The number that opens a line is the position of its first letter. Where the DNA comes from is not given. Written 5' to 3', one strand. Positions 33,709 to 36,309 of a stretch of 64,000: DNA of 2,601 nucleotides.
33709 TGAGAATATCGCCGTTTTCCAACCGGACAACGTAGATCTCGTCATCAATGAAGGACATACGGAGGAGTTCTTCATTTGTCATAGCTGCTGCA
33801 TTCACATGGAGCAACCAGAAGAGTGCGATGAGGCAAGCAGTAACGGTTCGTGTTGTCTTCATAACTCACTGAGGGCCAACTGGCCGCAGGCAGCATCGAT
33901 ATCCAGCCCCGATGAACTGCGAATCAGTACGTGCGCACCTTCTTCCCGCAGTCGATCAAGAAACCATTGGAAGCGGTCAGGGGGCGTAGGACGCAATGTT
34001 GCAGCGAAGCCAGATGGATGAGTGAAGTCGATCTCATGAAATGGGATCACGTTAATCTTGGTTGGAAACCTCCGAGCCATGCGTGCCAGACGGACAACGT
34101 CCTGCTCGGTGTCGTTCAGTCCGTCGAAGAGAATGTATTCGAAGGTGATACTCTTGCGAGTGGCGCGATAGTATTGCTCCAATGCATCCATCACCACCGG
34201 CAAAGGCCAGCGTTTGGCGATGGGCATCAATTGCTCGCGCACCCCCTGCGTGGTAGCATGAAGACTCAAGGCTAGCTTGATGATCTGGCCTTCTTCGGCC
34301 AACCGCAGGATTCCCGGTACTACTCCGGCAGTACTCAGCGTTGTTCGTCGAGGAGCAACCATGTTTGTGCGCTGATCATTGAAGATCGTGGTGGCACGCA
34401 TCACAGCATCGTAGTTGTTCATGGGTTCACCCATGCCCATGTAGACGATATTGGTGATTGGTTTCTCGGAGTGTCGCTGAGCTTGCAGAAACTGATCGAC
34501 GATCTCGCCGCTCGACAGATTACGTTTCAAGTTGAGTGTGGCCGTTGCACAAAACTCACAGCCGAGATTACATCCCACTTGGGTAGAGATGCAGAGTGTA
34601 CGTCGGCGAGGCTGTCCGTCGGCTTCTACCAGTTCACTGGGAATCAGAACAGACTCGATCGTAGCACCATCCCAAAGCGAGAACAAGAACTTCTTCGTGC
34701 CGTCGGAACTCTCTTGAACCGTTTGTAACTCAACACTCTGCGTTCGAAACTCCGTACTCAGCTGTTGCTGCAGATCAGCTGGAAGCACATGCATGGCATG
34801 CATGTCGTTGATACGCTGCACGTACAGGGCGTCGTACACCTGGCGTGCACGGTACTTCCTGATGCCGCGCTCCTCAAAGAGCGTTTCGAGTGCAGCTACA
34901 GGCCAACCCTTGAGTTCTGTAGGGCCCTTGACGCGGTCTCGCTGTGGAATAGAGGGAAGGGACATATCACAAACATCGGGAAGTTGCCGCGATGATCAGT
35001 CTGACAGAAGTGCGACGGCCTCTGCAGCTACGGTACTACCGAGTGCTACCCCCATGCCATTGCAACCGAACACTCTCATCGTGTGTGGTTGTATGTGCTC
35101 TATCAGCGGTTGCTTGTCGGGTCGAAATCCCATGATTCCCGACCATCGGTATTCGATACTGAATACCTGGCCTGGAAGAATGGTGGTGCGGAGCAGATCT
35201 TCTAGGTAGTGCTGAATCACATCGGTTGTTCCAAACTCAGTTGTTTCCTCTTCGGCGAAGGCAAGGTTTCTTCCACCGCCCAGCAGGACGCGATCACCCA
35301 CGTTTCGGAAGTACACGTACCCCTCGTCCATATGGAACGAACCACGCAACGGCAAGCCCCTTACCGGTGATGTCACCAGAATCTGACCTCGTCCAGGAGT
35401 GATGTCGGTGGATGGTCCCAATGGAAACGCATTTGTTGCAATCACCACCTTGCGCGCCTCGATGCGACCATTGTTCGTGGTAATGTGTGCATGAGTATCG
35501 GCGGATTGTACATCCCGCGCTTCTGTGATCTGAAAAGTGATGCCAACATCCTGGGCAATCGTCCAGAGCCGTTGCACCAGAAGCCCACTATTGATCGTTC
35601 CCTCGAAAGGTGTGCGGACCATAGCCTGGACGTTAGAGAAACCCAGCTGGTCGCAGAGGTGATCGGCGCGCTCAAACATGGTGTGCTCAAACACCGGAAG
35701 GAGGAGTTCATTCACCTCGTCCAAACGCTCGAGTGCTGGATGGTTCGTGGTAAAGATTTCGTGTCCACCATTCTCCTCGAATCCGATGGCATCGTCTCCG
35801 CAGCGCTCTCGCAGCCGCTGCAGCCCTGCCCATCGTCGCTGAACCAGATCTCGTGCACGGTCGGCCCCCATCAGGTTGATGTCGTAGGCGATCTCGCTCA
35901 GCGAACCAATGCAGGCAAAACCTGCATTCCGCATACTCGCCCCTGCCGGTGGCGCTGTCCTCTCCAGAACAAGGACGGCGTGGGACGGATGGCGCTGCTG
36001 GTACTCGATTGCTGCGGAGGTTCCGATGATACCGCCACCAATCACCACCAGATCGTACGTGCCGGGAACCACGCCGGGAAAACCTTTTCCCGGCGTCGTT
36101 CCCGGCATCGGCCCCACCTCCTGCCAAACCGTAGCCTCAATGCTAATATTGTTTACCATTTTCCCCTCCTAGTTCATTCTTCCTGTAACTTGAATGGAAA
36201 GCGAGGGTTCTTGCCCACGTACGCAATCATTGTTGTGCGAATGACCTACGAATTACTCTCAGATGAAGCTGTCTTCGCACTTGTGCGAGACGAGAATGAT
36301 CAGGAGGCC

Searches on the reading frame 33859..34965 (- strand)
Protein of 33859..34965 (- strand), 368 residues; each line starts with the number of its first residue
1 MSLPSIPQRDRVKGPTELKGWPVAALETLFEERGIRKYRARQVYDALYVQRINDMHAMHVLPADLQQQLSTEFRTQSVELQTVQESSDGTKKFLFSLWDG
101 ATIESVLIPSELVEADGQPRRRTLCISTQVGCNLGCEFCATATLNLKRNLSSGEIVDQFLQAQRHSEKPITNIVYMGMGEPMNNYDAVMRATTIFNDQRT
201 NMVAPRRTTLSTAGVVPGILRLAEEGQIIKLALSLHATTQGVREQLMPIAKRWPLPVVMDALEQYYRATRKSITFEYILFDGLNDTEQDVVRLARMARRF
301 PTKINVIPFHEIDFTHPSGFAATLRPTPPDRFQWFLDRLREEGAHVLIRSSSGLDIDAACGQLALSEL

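Call 53: search_protein_families(library=ncbifam, proteins=[window:33859-34965:-], max_evalue=0.001)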
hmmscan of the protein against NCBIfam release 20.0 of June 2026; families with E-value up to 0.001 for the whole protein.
window:33859-34965:- (368 aa): 12 families
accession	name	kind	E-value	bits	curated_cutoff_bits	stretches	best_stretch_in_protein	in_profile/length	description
TIGR00048.1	rRNA_mod_RlmN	equivalog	2.2e-92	309.7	290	1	25-364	16-343/355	dual-specificity RNA methyltransferase RlmN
NF011031.0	PRK14461.1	equivalog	5.7e-79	265.8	601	1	22-365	14-363/372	ribosomal RNA large subunit methyltransferase N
NF000424.4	CfrAB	exception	2.2e-71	241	530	1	28-364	9-337/338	Cfr family 23S rRNA (adenine(2503)-C(8))-methyltransferase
TIGR04432.1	rSAM_Cfr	equivalog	1.2e-68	231.9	550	1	28-364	11-339/341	Cfr family 23S rRNA (adenine(2503)-C(8))-methyltransferase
NF011024.0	PRK14453.1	equivalog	2e-68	231.2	468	1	28-364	13-341/348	23S rRNA (adenine(2503)-C(8))-methyltransferase Cfr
NF008396.0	PRK11194.1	equivalog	1.5e-67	228.1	633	1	25-364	22-354/379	dual-specificity RNA methyltransferase RlmN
NF011040.0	PRK14470.1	equivalog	2.5e-65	221.2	441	1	26-364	9-332/338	ribosomal RNA large subunit methyltransferase N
NF011034.0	PRK14464.1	equivalog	1.4e-49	168.7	422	1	52-363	35-326/348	RNA methyltransferase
TIGR02493.1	PFLA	equivalog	1.1e-06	28.2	231.75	1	130-312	23-200/235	pyruvate formate-lyase-activating protein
TIGR02666.1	moaA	equivalog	5e-05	22.4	284.05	1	122-313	10-196/336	GTP 3',8-cyclase MoaA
TIGR04317.1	W_rSAM_matur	equivalog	0.0002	20.6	380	1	122-188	4-69/349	tungsten cofactor oxidoreductase radical SAM maturase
TIGR03974.1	rSAM_six_Cys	equivalog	0.00046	19.2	425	1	117-216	92-194/451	thioether cross-link-forming SCIFF peptide maturase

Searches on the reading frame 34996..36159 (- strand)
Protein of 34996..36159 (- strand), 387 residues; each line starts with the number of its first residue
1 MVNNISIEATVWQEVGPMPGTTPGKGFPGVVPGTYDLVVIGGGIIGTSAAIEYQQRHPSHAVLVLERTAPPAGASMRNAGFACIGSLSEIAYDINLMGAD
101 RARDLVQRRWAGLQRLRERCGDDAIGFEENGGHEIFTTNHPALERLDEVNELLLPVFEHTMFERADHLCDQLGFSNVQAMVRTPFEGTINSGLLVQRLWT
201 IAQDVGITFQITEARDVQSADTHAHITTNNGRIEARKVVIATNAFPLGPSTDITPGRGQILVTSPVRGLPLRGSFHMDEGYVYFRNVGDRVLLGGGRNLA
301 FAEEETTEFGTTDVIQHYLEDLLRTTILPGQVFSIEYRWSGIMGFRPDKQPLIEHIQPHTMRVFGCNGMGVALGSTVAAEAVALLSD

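Call 8: search_protein_families(library=pfam, proteins=[window:34996-36159:-], max_evalue=0.001)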
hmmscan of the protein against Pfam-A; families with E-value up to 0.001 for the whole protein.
window:34996-36159:- (387 aa): 4 families
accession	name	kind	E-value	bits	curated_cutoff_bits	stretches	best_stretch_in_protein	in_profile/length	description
PF01266.30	DAO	-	9e-42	144.3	27.9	1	36-382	1-351/353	FAD dependent oxidoreductase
PF13738.12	Pyr_redox_3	-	9.3e-06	25.5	30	0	212-245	102-135/305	Pyridine nucleotide-disulphide oxidoreductase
PF13450.12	NAD_binding_8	-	0.0006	20.5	21.9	0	39-75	1-35/68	NAD(P)-binding Rossmann-like domain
PF07992.20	Pyr_redox_2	-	0.00071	19.5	26.1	0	35-72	1-38/291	Pyridine nucleotide-disulphide oxidoreductase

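Call 53: search_protein_families(library=ncbifam, proteins=[window:34996-36159:-], max_evalue=0.001)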
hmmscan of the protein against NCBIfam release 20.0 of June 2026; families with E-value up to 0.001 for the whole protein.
window:34996-36159:- (387 aa): 18 families
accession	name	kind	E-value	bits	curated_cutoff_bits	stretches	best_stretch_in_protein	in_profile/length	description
TIGR03329.1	Phn_aa_oxid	hypoth_equivalog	6.6e-20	71.3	632.8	1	35-245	25-236/460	putative aminophosphonate oxidoreductase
TIGR03364.1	HpnW_proposed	hypoth_equivalog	5.7e-18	65.1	285.1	1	35-243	1-194/365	TIGR03364 family FAD-dependent oxidoreductase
NF050086.1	pipecolate_AmaA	exception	1.7e-16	59.9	600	2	35-90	26-79/425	L-pipecolate oxidase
TIGR02352.1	thiamin_ThiO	equivalog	1.1e-09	37.9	250.8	1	38-385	2-347/351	glycine oxidase ThiO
NF001933.0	PRK00711.1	subfamily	2.1e-07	30.3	383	0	179-387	188-397/429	D-amino acid dehydrogenase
TIGR03143.1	AhpF_homolog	hypoth_equivalog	3.5e-07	29.2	687.65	1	183-246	51-114/555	putative alkyl hydroperoxide reductase F subunit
NF008726.1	PRK11728.1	equivalog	2.4e-06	26.6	299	1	35-239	1-195/389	L-2-hydroxyglutarate oxidase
NF008425.0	PRK11259.1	equivalog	2.1e-05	23.6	257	0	34-71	4-39/377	N-methyl-L-tryptophan oxidase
NF006131.0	PRK08275.1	equivalog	8.6e-05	21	587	1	34-68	10-44/577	fumarate reductase/succinate dehydrogenase flavoprotein subunit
TIGR01373.1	soxB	subfamily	0.00019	20.4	529.45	0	212-356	204-352/407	sarcosine oxidase subunit beta family protein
NF053717.1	VnlPnlRedVprA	equivalog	0.00026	19.9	600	1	34-97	6-67/481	vinyl phenol reductase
TIGR00275.1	TIGR00275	subfamily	0.00027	19.9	183.8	0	147-242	61-157/401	aminoacetone oxidase family FAD-binding enzyme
TIGR04018.1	Bthiol_YpdA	hypoth_equivalog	0.00032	19.6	339.9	0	36-63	1-28/316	YpdA family putative bacillithiol disulfide reductase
NF005512.0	PRK07121.1-5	subfamily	0.00033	19.3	812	1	36-88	23-73/489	FAD-binding protein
TIGR03197.1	MnmC_Cterm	equivalog_domain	0.00059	19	174.2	0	37-267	2-228/400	FAD-dependent 5-carboxymethylaminomethyl-2-thiouridine(34) oxidoreductase MnmC1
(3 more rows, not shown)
